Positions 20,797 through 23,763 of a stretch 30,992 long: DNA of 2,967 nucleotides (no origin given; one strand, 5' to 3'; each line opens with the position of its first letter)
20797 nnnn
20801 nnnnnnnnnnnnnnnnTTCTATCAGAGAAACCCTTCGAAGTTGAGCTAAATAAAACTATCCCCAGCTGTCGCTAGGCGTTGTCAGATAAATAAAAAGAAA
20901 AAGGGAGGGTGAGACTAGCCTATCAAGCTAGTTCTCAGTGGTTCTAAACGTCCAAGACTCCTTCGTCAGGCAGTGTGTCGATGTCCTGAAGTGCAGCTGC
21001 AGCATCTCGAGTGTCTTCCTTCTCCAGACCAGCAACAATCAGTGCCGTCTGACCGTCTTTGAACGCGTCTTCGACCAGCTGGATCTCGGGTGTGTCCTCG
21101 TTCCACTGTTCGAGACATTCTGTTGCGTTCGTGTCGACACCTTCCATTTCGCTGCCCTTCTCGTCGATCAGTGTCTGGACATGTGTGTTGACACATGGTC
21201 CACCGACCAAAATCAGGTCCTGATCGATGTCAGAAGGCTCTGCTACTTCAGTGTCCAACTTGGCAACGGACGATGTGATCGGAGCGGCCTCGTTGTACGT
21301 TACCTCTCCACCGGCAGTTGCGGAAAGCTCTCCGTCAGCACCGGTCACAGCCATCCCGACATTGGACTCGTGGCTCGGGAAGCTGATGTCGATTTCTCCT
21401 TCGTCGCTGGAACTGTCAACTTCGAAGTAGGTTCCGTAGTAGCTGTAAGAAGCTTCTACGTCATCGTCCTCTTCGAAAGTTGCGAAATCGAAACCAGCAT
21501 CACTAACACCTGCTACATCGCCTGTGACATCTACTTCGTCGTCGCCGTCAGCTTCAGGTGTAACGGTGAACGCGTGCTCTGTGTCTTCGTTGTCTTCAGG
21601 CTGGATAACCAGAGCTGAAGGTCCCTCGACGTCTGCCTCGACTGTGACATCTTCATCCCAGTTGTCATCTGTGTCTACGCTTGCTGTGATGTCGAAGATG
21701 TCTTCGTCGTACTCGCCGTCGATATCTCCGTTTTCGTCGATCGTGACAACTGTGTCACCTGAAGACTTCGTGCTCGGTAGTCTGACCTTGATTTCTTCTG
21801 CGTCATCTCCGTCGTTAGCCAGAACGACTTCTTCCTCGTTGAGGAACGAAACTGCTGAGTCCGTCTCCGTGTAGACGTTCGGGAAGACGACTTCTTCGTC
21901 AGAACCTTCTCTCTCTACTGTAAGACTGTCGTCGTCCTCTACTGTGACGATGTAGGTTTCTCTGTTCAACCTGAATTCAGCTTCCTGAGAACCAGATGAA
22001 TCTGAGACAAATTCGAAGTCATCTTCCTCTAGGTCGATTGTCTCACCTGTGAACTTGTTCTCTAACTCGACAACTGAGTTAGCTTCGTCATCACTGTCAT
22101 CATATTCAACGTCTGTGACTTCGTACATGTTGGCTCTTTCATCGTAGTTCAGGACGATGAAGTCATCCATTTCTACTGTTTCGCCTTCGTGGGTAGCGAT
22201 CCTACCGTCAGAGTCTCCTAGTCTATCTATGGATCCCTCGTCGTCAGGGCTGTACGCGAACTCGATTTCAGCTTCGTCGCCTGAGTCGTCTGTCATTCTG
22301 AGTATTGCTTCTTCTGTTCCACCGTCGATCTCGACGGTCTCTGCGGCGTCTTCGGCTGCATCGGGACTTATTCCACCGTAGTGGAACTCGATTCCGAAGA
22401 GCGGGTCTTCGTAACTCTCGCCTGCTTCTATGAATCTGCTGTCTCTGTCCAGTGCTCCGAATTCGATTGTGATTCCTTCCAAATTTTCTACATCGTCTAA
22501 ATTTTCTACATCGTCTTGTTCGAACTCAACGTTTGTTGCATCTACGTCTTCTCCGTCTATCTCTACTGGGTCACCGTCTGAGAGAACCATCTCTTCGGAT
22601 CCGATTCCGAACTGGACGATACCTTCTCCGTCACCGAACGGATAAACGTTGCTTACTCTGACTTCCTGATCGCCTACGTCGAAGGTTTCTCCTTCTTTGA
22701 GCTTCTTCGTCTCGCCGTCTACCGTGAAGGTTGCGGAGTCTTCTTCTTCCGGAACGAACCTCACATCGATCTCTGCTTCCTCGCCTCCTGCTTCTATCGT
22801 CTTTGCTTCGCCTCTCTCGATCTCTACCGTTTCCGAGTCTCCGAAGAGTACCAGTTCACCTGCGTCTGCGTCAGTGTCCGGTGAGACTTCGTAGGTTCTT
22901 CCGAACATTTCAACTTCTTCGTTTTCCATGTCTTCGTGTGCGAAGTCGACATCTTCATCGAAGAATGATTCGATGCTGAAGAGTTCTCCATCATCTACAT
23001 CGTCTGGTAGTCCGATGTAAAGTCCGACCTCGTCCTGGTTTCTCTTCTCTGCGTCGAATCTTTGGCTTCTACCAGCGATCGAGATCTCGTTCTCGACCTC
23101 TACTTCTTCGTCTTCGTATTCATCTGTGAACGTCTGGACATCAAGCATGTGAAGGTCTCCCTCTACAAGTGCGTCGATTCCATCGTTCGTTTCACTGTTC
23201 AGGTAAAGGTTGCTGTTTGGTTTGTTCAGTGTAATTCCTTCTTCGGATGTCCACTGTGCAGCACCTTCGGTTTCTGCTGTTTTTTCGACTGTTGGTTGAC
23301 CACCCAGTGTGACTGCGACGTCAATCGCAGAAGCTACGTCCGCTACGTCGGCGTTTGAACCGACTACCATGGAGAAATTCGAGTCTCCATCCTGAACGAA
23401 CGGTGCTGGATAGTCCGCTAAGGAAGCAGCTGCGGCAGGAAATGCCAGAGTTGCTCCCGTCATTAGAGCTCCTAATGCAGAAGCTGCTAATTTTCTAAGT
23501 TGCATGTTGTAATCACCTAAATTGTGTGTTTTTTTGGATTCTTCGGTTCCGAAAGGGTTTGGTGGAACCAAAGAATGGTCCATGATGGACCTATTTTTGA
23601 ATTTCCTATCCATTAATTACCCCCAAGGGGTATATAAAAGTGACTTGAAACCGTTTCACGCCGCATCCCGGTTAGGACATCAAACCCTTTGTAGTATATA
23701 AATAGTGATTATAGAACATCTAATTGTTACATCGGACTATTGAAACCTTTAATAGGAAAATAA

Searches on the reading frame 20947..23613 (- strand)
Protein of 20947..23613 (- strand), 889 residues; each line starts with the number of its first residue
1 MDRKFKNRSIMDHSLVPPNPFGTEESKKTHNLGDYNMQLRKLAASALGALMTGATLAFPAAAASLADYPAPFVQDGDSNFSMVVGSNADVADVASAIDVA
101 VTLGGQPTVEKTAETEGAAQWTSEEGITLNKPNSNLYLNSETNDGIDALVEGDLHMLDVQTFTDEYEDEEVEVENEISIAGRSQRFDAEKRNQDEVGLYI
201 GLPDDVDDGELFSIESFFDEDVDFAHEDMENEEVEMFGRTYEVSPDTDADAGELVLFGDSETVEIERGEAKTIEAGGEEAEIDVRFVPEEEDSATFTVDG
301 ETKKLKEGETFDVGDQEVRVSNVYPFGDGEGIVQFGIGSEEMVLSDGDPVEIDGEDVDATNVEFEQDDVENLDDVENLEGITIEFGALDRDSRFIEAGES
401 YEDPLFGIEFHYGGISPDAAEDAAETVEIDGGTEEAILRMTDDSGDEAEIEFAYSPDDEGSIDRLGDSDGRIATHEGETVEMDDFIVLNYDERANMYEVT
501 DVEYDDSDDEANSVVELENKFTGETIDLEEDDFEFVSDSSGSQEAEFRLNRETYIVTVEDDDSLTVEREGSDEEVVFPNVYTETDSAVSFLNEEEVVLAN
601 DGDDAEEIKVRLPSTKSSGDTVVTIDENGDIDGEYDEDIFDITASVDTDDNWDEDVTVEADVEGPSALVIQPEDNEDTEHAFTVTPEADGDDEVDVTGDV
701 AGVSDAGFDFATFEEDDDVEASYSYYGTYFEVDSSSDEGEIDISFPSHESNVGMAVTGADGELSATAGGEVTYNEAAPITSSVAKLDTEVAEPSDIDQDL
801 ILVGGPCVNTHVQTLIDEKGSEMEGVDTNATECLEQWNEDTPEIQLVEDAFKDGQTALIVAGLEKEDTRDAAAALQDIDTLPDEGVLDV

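Call 5: search_protein_families(library=pfam, proteins=[window:20947-23613:-], max_evalue=0.01)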
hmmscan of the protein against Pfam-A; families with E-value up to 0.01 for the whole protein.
window:20947-23613:- (889 aa): 1 family
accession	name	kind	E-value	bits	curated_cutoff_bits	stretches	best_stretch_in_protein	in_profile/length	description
PF05124.17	S_layer_C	-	9.5e-23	81.2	23.9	1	66-877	3-175/177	S-layer like family, outer domain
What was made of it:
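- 20944..23505 (-): S-layer protein CDS. The likely start is ATG 23505 (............), giving 853 aa with a signal peptide, no TM anchor and 2 sequons. This is the predicted regulatory target. Pfam S_layer_C 81.2 bits against cutoff 23.9 (call 5).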
